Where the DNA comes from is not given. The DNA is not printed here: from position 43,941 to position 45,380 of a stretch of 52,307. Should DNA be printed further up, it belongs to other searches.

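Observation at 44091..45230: Mitochondrial-type single-chain PheRS in a bacterial context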

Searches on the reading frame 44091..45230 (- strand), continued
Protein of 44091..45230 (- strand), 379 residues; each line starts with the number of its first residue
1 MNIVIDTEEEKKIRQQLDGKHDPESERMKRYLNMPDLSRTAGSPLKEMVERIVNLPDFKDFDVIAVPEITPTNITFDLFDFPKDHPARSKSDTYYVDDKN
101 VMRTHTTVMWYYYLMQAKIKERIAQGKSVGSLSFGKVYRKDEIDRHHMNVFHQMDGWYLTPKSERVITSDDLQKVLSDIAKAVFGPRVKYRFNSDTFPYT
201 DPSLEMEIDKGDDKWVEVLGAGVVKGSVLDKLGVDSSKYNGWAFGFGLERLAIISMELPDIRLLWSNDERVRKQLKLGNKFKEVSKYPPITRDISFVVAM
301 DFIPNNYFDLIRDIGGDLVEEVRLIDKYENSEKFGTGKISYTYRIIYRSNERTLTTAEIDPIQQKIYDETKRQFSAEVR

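Call 20: find_encoding_contigs(protein=P0075, flank=10000, max_places=4)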
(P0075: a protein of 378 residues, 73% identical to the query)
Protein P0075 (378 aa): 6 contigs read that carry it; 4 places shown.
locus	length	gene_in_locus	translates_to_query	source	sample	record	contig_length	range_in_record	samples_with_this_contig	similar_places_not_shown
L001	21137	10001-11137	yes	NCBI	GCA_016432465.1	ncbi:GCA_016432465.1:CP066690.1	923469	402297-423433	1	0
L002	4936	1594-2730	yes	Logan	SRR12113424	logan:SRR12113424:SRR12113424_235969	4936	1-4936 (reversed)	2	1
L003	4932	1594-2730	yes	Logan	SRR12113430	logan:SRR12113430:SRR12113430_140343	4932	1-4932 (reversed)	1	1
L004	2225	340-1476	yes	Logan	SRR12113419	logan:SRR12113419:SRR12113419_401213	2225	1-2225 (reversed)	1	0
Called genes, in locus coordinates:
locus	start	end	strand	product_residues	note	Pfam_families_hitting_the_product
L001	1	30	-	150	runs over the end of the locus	-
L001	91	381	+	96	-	PF02686:GatC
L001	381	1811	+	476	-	PF01425:Amidase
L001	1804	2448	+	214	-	-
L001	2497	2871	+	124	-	-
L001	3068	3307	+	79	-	PF01541:GIY-YIG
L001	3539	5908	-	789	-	PF04536:TPM_phosphatase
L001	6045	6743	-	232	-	PF04012:PspA_IM30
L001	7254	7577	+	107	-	-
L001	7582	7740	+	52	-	-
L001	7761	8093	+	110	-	-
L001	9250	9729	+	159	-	-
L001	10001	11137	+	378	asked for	PF01409:tRNA-synt_2d, PF03147:FDX-ACB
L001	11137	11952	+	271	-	-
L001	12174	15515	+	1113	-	PF02518:HATPase_c, PF00204:DNA_gyraseB, PF14890:Intein_splicing, PF01751:Toprim, PF00986:DNA_gyraseB_C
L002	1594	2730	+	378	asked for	PF01409:tRNA-synt_2d, PF03147:FDX-ACB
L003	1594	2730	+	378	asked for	PF01409:tRNA-synt_2d, PF03147:FDX-ACB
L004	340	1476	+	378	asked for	PF01409:tRNA-synt_2d, PF03147:FDX-ACB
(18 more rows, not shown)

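Call 21: find_encoding_contigs(protein=P0070, flank=10000, max_places=3)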
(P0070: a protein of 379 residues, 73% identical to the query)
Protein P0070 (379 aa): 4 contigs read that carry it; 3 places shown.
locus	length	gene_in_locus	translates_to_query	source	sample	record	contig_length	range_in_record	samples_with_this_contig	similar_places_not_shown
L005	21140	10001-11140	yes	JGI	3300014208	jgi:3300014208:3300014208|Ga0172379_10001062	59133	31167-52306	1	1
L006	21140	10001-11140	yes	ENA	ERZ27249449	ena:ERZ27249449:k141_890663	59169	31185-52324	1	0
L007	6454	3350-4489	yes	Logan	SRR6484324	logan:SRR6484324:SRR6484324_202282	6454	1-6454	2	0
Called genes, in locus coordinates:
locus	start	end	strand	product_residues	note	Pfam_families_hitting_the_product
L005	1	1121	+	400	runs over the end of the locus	-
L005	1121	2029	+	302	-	-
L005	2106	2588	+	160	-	-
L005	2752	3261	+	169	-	-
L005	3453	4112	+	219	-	-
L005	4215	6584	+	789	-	PF25788:Ig_Rha78A_N (faint), PF00801:PKD, PF18911:PKD_4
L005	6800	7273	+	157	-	-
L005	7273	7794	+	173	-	PF13529:Peptidase_C39_2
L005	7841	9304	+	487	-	PF00478:IMPDH, PF00571:CBS, PF03060:NMO, PF01070:FMN_dh, PF01180:DHO_dh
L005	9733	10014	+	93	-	-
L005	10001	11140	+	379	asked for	PF01409:tRNA-synt_2d, PF03147:FDX-ACB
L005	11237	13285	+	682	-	PF02518:HATPase_c, PF00204:DNA_gyraseB, PF01751:Toprim, PF00986:DNA_gyraseB_C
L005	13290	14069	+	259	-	PF00454:PI3_PI4_kinase (weak)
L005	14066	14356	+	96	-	-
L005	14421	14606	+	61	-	PF00584:SecE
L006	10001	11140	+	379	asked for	PF01409:tRNA-synt_2d, PF03147:FDX-ACB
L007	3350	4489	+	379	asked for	PF01409:tRNA-synt_2d, PF03147:FDX-ACB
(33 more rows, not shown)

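Call 24: search_protein_representatives(protein=window:44091-45230:-)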
Query: 379 residues. Proteins with E-value up to 0.001 (for the whole library): 8588; up to 1e-10: 2137; up to 1e-30: 244. The best 150 are listed.
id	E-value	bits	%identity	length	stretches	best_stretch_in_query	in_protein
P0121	2.1e-161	553.4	63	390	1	5-379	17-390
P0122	9.3e-125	432.8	66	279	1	2-274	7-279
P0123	6.6e-97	341.2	56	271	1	109-379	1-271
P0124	2.1e-95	336.2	50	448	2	10-300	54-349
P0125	1.0e-87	311.0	42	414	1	16-373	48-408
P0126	7.0e-86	304.9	46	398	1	15-313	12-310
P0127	4.2e-75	269.4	51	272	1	48-299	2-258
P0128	4.0e-74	266.2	51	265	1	127-371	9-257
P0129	4.3e-73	262.8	57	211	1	1-209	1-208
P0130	2.0e-72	260.6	60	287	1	1-199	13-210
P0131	1.1e-70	254.9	38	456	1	10-361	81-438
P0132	1.5e-65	238.0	62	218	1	50-210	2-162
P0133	2.7e-63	230.6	54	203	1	179-379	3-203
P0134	9.8e-61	222.1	63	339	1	212-379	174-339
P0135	1.4e-59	218.3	43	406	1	67-368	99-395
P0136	1.3e-58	215.1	41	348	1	71-378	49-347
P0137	5.2e-57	209.9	42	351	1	42-374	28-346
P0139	1.4e-56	208.4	44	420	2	165-379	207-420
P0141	8.0e-56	206.0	45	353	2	167-379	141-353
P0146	1.9e-54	201.5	40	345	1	45-375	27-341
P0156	1.8e-51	191.7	43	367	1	44-379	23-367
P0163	2.3e-50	188.0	41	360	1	75-377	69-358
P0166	1.6e-49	185.3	41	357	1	58-379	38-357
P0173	7.6e-49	183.0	38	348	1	72-379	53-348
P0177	3.5e-48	180.8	40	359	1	41-376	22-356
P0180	7.8e-48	179.7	34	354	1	41-372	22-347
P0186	2.4e-47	178.1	43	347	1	70-370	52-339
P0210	7.5e-44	166.6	34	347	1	44-378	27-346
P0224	4.9e-42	160.6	39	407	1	68-361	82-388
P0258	1.9e-39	152.1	32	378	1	26-367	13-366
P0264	8.1e-39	150.0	33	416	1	27-369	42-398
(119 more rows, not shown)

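Call 25: find_encoding_contigs(protein=window:44091-45230:-, flank=10000, max_places=3)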
Protein window:44091-45230:- (379 aa): 2 contigs read that carry it; 1 place shown.
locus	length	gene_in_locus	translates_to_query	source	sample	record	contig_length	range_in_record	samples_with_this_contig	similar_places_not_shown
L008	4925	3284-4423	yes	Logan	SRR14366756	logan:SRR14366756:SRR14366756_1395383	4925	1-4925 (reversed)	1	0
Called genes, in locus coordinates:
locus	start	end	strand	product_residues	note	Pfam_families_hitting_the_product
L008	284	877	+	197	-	PF28474:DUF8412, PF13376:OmdA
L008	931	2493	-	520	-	PF00501:AMP-binding, PF23562:AMP-binding_C_3 (faint)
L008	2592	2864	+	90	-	-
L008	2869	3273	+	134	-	-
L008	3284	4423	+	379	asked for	PF01409:tRNA-synt_2d, PF03147:FDX-ACB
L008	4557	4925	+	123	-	?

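Call 29: list_cluster_members(proteins=[P0121, P0124, P0125, P0126, P0131, P0136, P0137, P0146, P0156, P0258])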
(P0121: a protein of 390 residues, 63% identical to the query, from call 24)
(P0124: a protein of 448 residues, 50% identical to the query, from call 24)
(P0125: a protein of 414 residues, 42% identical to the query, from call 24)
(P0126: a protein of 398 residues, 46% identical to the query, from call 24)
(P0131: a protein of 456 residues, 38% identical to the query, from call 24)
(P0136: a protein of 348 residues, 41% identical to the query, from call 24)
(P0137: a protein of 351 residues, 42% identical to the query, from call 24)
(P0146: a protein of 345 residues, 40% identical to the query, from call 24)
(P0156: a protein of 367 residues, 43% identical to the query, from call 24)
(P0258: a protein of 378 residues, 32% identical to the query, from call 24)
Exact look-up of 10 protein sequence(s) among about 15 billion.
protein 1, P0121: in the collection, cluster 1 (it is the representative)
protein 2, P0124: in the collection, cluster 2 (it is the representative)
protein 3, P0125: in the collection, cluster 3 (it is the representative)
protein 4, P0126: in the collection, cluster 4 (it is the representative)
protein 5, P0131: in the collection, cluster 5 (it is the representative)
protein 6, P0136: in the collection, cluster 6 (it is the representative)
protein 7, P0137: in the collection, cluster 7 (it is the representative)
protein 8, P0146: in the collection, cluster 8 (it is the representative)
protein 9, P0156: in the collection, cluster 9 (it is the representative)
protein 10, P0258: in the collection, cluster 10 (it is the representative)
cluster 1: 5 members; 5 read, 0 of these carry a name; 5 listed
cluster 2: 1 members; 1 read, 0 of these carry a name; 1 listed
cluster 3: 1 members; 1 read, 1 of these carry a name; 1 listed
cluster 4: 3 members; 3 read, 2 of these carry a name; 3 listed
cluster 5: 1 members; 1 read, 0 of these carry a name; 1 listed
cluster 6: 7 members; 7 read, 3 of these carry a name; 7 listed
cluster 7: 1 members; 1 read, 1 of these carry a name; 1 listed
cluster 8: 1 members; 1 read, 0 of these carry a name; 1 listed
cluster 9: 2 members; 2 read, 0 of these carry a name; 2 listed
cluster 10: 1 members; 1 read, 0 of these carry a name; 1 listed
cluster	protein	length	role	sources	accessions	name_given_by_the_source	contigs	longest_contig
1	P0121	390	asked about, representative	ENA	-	-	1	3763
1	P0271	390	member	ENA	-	-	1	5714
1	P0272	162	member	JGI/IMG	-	-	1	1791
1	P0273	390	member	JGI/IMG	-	-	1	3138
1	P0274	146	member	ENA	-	-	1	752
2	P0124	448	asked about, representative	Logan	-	-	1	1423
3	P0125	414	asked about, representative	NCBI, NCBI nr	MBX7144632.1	MAG: hypothetical protein K1X79_09295 [Oligoflexia bacterium] | hypothetical protein [Oligoflexia bacterium]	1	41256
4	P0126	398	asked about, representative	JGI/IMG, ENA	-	phenylalanyl-tRNA synthetase alpha chain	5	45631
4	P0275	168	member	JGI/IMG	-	hypothetical protein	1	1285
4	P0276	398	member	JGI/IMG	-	-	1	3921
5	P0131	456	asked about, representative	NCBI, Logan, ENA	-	-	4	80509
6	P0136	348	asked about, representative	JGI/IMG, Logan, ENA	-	phenylalanyl-tRNA synthetase alpha chain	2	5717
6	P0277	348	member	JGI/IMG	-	phenylalanyl-tRNA synthetase alpha chain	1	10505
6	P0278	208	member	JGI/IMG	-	phenylalanyl-tRNA synthetase alpha chain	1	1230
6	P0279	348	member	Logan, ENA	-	-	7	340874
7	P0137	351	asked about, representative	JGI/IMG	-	phenylalanyl-tRNA synthetase alpha chain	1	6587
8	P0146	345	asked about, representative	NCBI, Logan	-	-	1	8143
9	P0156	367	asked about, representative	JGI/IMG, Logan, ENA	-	-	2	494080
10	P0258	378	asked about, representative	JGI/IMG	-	-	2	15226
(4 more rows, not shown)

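Call 30: search_protein_families(library=ncbifam, proteins=[P0121, P0124, P0125, P0131, P0136, P0137, P0146, P0156, P0139, P0258], max_evalue=1e-10)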
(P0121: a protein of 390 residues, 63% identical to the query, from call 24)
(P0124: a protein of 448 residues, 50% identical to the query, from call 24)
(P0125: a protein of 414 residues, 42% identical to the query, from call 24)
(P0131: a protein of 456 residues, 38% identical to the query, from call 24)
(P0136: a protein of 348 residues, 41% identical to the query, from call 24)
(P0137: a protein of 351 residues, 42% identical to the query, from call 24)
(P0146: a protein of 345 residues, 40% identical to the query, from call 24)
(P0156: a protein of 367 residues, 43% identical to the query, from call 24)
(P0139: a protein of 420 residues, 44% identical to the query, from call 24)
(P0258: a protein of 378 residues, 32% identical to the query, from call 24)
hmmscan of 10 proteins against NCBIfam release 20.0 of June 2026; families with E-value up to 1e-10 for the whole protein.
P0121 (390 aa): 5 families
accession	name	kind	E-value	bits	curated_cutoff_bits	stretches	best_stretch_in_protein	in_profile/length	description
TIGR00469.1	pheS_mito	equivalog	1.7e-78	264.3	258.35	2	199-386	256-448/451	phenylalanine--tRNA ligase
NF051887.1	PheS_related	equivalog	2.6e-73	247.1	300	1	72-375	32-340/349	PheS-related mystery ligase SrmL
TIGR00468.1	pheS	equivalog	4.8e-50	170.6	237.45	1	57-286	74-322/324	phenylalanine--tRNA ligase subunit alpha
NF003210.0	PRK04172.1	equivalog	4.9e-40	137.8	350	1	112-287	332-492/496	phenylalanine--tRNA ligase subunit alpha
TIGR00472.1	pheT_bact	equivalog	6.3e-21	74.3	402.65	1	285-390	694-798/798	phenylalanine--tRNA ligase subunit beta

P0124 (448 aa): 5 families
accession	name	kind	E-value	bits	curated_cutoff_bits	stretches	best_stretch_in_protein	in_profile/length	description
NF051887.1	PheS_related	equivalog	3.4e-65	220.4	300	1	85-440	11-347/349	PheS-related mystery ligase SrmL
TIGR00469.1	pheS_mito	equivalog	8.1e-53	179.7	258.35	2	219-436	235-440/451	phenylalanine--tRNA ligase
TIGR00468.1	pheS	equivalog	6.3e-41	140.7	237.45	1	75-322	60-320/324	phenylalanine--tRNA ligase subunit alpha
NF003210.0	PRK04172.1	equivalog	1.1e-28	100.3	350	1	149-319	331-486/496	phenylalanine--tRNA ligase subunit alpha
TIGR00472.1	pheT_bact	equivalog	3e-15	55.5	402.65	1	328-448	699-798/798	phenylalanine--tRNA ligase subunit beta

P0125 (414 aa): 5 families
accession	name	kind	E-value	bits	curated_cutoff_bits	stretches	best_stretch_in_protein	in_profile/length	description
NF051887.1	PheS_related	equivalog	3.6e-75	253.2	300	1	93-406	33-347/349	PheS-related mystery ligase SrmL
TIGR00469.1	pheS_mito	equivalog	6.4e-61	206.4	258.35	2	225-408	262-446/451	phenylalanine--tRNA ligase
TIGR00468.1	pheS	equivalog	1.9e-49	168.7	237.45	1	131-302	158-318/324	phenylalanine--tRNA ligase subunit alpha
NF003210.0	PRK04172.1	equivalog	3.9e-37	128.2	350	1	132-299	332-484/496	phenylalanine--tRNA ligase subunit alpha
TIGR00472.1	pheT_bact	equivalog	1.4e-15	56.6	402.65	1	311-414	699-798/798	phenylalanine--tRNA ligase subunit beta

P0131 (456 aa): 5 families
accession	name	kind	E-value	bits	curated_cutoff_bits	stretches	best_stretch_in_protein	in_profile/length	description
NF051887.1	PheS_related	equivalog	9.4e-65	219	300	1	113-447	11-346/349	PheS-related mystery ligase SrmL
TIGR00469.1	pheS_mito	equivalog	6.9e-52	176.6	258.35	2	253-440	245-436/451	phenylalanine--tRNA ligase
TIGR00468.1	pheS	equivalog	3.5e-45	154.6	237.45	1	74-348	30-319/324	phenylalanine--tRNA ligase subunit alpha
NF003210.0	PRK04172.1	equivalog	2.9e-27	95.6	350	1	168-346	323-486/496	phenylalanine--tRNA ligase subunit alpha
TIGR00472.1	pheT_bact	equivalog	2.4e-15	55.9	402.65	1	353-456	697-798/798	phenylalanine--tRNA ligase subunit beta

P0136 (348 aa): 5 families
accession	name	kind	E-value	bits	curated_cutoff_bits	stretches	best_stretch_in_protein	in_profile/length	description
TIGR00469.1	pheS_mito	equivalog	6.5e-92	308.5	258.35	2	163-345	259-449/451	phenylalanine--tRNA ligase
NF051887.1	PheS_related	equivalog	6.1e-69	232.7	300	1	19-341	10-348/349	PheS-related mystery ligase SrmL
TIGR00468.1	pheS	equivalog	1.7e-44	152.4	237.45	1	75-246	156-323/324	phenylalanine--tRNA ligase subunit alpha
NF003210.0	PRK04172.1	equivalog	2.5e-35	122.3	350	1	74-245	328-491/496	phenylalanine--tRNA ligase subunit alpha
TIGR00472.1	pheT_bact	equivalog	2.4e-18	65.8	402.65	1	243-348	693-798/798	phenylalanine--tRNA ligase subunit beta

P0137 (351 aa): 5 families
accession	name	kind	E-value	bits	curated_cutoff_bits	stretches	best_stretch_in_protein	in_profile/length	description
TIGR00469.1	pheS_mito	equivalog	3.6e-84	283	258.35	2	160-348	258-449/451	phenylalanine--tRNA ligase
NF051887.1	PheS_related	equivalog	2.1e-81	273.8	300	1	26-343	9-347/349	PheS-related mystery ligase SrmL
TIGR00468.1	pheS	equivalog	4.8e-53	180.5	237.45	1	85-243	157-322/324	phenylalanine--tRNA ligase subunit alpha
NF003210.0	PRK04172.1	equivalog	2.1e-43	148.9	350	1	85-242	330-490/496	phenylalanine--tRNA ligase subunit alpha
TIGR00472.1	pheT_bact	equivalog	6.8e-15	54.4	402.65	1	242-351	694-798/798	phenylalanine--tRNA ligase subunit beta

P0146 (345 aa): 5 families
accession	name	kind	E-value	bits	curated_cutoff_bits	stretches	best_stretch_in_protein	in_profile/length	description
TIGR00469.1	pheS_mito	equivalog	1.5e-91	307.3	258.35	2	152-341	251-448/451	phenylalanine--tRNA ligase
NF051887.1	PheS_related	equivalog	1.2e-67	228.5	300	1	19-337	9-347/349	PheS-related mystery ligase SrmL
TIGR00468.1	pheS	equivalog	6.5e-48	163.6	237.45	1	36-243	84-323/324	phenylalanine--tRNA ligase subunit alpha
NF003210.0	PRK04172.1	equivalog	2.3e-34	119.1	350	1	80-243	332-492/496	phenylalanine--tRNA ligase subunit alpha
TIGR00472.1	pheT_bact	equivalog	3.8e-15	55.2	402.65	1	247-345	697-798/798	phenylalanine--tRNA ligase subunit beta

P0156 (367 aa): 5 families
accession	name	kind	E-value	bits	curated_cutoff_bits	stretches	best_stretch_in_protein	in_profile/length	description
TIGR00469.1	pheS_mito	equivalog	2.5e-87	293.4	258.35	2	181-365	262-450/451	phenylalanine--tRNA ligase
NF051887.1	PheS_related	equivalog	3e-62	210.7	300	2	182-359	160-347/349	PheS-related mystery ligase SrmL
TIGR00468.1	pheS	equivalog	7.6e-51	173.3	237.45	2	13-156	63-240/324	phenylalanine--tRNA ligase subunit alpha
NF003210.0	PRK04172.1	equivalog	1.8e-36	126.1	350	1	178-264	410-491/496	phenylalanine--tRNA ligase subunit alpha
TIGR00472.1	pheT_bact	equivalog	8.2e-21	73.9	402.65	1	258-367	689-798/798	phenylalanine--tRNA ligase subunit beta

P0139 (420 aa): 5 families
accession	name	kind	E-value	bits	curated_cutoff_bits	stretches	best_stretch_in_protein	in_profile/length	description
TIGR00469.1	pheS_mito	equivalog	4.3e-130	434.4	258.35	2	226-419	238-451/451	phenylalanine--tRNA ligase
NF051887.1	PheS_related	equivalog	3.2e-68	230.4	300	2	212-413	137-348/349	PheS-related mystery ligase SrmL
TIGR00468.1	pheS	equivalog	1.9e-48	165.4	237.45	2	212-314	218-322/324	phenylalanine--tRNA ligase subunit alpha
NF003210.0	PRK04172.1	equivalog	2.5e-32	112.4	350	1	212-314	391-491/496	phenylalanine--tRNA ligase subunit alpha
TIGR00472.1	pheT_bact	equivalog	1.2e-15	56.8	402.65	1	319-420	696-798/798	phenylalanine--tRNA ligase subunit beta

P0258 (378 aa): 4 families
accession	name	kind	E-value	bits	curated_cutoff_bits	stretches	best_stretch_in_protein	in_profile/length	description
NF051887.1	PheS_related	equivalog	1.9e-120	402.1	300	1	22-370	2-347/349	PheS-related mystery ligase SrmL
TIGR00469.1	pheS_mito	equivalog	8.1e-49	166.5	258.35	2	173-366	254-440/451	phenylalanine--tRNA ligase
TIGR00468.1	pheS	equivalog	2.5e-26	92.7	237.45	1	82-263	149-323/324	phenylalanine--tRNA ligase subunit alpha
NF003210.0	PRK04172.1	equivalog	3.5e-14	52.5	350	1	82-262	322-491/496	phenylalanine--tRNA ligase subunit alpha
